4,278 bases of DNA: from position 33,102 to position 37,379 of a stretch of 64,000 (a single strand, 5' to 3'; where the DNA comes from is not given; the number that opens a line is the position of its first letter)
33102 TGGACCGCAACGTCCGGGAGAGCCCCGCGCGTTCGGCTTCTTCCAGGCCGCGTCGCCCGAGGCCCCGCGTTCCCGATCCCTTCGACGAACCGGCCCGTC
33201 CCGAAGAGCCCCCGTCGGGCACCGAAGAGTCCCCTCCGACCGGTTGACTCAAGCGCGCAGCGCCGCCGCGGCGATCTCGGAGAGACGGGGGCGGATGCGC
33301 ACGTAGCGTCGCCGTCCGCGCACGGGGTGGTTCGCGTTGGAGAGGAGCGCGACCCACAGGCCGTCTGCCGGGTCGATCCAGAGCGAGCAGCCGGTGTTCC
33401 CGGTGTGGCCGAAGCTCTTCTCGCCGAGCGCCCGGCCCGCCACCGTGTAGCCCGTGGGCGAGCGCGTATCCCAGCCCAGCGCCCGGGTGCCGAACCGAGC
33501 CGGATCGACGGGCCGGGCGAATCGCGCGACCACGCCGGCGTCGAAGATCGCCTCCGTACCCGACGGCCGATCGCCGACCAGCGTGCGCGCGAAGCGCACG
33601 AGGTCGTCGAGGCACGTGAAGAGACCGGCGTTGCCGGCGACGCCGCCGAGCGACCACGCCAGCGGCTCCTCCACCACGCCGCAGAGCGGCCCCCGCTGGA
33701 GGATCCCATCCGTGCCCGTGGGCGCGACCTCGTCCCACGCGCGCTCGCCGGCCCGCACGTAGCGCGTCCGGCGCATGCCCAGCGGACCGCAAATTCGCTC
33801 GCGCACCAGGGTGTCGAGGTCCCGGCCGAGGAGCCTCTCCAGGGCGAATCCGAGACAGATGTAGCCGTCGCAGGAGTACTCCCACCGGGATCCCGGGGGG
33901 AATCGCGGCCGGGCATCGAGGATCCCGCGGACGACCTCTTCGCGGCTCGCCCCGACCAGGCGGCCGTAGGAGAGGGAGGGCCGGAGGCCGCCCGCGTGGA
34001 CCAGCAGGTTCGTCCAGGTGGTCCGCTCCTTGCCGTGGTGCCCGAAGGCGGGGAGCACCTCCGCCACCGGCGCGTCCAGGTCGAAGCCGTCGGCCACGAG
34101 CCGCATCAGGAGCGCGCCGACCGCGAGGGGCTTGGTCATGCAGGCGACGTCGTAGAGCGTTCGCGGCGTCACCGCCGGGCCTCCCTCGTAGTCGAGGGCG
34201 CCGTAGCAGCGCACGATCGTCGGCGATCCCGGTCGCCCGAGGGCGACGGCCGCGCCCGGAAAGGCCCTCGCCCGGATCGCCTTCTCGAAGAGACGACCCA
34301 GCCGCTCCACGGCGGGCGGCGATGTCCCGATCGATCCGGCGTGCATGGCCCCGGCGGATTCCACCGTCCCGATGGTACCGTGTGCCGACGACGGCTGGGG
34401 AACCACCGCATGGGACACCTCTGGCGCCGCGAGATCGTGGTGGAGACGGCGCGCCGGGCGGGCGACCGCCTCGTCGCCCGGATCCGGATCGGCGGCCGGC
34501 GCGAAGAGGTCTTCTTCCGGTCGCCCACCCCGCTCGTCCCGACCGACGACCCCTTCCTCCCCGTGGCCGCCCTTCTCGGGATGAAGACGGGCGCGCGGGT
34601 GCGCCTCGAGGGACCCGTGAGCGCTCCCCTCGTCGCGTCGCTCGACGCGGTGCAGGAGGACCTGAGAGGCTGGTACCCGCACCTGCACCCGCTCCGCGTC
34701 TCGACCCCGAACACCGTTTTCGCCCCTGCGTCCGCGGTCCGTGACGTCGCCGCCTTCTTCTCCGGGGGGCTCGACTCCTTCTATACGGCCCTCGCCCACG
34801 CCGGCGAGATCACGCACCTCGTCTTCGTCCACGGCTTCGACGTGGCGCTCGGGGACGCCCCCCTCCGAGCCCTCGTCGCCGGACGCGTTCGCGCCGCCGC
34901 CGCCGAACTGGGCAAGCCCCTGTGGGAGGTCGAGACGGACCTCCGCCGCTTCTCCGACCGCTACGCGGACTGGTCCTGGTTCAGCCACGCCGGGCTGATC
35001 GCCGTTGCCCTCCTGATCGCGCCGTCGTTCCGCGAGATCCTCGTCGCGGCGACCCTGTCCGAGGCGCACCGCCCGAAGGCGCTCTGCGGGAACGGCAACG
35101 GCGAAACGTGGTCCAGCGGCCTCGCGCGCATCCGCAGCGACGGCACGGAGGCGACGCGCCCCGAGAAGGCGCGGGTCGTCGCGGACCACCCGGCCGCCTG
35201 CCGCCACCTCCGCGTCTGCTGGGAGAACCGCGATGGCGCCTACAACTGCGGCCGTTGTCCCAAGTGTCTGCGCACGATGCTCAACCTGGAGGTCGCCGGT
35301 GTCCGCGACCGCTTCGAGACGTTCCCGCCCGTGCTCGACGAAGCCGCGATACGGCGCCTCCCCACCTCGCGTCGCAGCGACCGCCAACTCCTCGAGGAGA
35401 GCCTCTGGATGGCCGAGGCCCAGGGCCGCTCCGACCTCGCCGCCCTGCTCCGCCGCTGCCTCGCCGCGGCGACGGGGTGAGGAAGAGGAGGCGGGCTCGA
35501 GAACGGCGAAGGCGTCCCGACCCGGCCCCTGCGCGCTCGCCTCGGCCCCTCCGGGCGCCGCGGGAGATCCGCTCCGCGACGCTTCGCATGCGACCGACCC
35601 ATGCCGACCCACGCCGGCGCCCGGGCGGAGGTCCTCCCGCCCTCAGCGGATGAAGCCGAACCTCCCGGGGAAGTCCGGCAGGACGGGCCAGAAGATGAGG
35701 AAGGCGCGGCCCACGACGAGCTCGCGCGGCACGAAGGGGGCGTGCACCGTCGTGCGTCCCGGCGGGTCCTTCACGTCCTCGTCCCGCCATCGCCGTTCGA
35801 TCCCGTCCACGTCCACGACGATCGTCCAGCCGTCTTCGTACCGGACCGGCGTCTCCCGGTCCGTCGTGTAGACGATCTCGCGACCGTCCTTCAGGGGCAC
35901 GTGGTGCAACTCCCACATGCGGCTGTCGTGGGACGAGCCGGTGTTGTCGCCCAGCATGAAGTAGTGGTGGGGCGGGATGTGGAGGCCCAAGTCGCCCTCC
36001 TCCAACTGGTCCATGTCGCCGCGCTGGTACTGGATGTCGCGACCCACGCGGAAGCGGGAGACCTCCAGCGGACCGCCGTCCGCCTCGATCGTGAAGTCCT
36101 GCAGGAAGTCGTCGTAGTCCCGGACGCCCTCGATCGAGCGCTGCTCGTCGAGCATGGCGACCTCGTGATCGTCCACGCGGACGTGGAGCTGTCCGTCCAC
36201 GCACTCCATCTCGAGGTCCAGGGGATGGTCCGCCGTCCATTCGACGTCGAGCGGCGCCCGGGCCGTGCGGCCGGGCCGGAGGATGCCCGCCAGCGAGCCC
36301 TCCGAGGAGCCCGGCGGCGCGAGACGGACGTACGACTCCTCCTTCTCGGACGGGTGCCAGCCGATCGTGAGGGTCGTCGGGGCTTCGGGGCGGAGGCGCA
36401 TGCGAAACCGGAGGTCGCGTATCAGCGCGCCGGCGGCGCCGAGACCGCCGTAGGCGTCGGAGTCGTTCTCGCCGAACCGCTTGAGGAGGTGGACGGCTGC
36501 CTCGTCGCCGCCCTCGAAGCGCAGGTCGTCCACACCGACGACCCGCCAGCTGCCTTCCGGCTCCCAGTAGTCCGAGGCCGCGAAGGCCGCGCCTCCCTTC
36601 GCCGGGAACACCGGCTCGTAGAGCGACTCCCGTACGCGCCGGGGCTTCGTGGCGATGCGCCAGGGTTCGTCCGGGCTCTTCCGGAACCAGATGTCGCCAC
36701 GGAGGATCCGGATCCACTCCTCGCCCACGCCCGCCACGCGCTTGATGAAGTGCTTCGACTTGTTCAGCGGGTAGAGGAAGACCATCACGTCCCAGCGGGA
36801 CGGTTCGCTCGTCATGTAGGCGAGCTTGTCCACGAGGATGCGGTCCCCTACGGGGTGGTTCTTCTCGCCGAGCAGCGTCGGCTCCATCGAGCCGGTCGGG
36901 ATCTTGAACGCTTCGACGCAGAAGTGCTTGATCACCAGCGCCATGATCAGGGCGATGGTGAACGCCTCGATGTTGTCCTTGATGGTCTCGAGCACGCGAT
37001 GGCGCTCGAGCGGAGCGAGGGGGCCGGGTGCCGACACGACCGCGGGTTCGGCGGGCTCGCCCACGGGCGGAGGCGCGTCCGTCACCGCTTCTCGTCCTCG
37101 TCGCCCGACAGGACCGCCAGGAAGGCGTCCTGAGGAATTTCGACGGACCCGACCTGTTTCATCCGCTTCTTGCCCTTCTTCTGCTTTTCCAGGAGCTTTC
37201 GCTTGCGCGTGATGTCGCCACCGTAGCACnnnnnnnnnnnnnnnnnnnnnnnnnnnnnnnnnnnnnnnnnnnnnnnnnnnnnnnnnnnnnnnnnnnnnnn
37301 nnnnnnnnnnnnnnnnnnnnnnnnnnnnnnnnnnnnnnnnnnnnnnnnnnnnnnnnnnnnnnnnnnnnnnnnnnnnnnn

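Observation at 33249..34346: Beta-lactamase-fold enzyme with a cysteine nucleophile (CxxK) and a second active-site Cys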

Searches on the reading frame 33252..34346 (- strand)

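Call 4: search_protein_families(library=pfam, proteins=[window:33252-34346:-], max_evalue=0.01)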
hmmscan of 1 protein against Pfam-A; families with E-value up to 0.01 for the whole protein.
window:33252-34346:- (365 aa): 1 family
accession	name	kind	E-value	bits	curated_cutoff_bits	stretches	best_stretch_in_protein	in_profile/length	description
PF00144.29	Beta-lactamase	-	8.8e-56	189.9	27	1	18-348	3-321/329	Beta-lactamase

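Call 5: search_protein_families(library=ncbifam, proteins=[window:33252-34346:-], max_evalue=0.01)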
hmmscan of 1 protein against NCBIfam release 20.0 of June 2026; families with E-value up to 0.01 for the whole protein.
window:33252-34346:- (365 aa): 23 families
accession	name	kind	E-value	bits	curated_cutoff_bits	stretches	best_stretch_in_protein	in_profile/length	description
NF002968.0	PRK03642.1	equivalog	1.7e-27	96.3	385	1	18-340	45-397/432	penicillin binding protein PBP4B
NF009622.0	PRK13128.1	equivalog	3.4e-13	49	443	1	29-255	22-241/518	D-aminopeptidase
NF038269.1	lipase_LipE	equivalog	2.1e-12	46.9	750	1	59-343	82-386/407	lipase LipE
NF052559.1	MthAcHydAcmB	equivalog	1.5e-10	40.4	550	1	45-270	40-283/391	methyl acetate hydrolase AcmB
NF052353.1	EstBLacLipLMycb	equivalog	2.3e-09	36.7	650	1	18-190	28-200/420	esterase/beta-lactamase LipL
NF012172.1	FOX-MOX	exception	1.6e-08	33.9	700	1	25-204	42-217/382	FOX/MOX family class C beta-lactamase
NF000399.2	blaFOX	exception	6.3e-08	31.9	850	1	22-203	39-216/382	FOX family cephalosporin-hydrolyzing class C beta-lactamase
NF000422.6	blaPDC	exception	8e-08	31.9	865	1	23-195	45-215/397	PDC family class C beta-lactamase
NF033085.1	bla_class_C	equivalog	1e-07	31.1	415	1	20-199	12-187/356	class C beta-lactamase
NF033569.1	blaLHK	exception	4e-07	29.3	850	1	19-196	44-217/390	LHK family class C beta-lactamase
NF000239.3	MOX_CMY1_fam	exception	2.4e-06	27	770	1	25-204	45-220/383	CMY-1/MOX family class C beta-lactamase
NF050810.1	blaCHC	exception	4.4e-06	25.8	780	1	24-192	39-203/387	CHC family extended-spectrum class C beta-lactamase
NF033159.0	blaPAC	exception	5.7e-06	25.4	850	1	28-206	43-216/380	PAC family class C beta-lactamase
NF000519.2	blaPDC_var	exception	6.1e-06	25.7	900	1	14-198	32-217/397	PDC variant family class C beta-lactamase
NF045671.1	blaPNC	exception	1.7e-05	23.9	750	1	24-200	57-229/401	PNC family class C beta-lactamase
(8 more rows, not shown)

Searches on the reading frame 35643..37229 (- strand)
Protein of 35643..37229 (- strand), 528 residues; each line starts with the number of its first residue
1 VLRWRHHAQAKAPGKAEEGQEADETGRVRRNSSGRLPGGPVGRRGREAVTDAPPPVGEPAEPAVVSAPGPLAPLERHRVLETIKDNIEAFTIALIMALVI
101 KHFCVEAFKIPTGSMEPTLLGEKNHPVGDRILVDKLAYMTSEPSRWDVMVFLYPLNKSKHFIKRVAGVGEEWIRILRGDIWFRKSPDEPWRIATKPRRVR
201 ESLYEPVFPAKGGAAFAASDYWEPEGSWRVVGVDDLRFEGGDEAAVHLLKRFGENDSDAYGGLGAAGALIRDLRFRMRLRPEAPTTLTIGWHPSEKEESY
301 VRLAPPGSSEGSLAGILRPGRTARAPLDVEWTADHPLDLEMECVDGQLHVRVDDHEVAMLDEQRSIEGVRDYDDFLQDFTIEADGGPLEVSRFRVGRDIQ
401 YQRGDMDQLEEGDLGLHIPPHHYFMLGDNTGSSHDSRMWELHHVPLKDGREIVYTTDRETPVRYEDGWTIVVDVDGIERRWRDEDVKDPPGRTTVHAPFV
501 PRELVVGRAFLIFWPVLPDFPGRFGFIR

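Call 36: search_protein_families(library=pfam, proteins=[window:35643-37229:-], max_evalue=0.001)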
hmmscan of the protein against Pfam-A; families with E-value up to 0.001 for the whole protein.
window:35643-37229:- (528 aa): 1 family
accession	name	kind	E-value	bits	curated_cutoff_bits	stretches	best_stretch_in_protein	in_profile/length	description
PF10502.14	Peptidase_S26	-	2e-27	96.7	22.9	2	85-179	3-91/168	Signal peptidase, peptidase S26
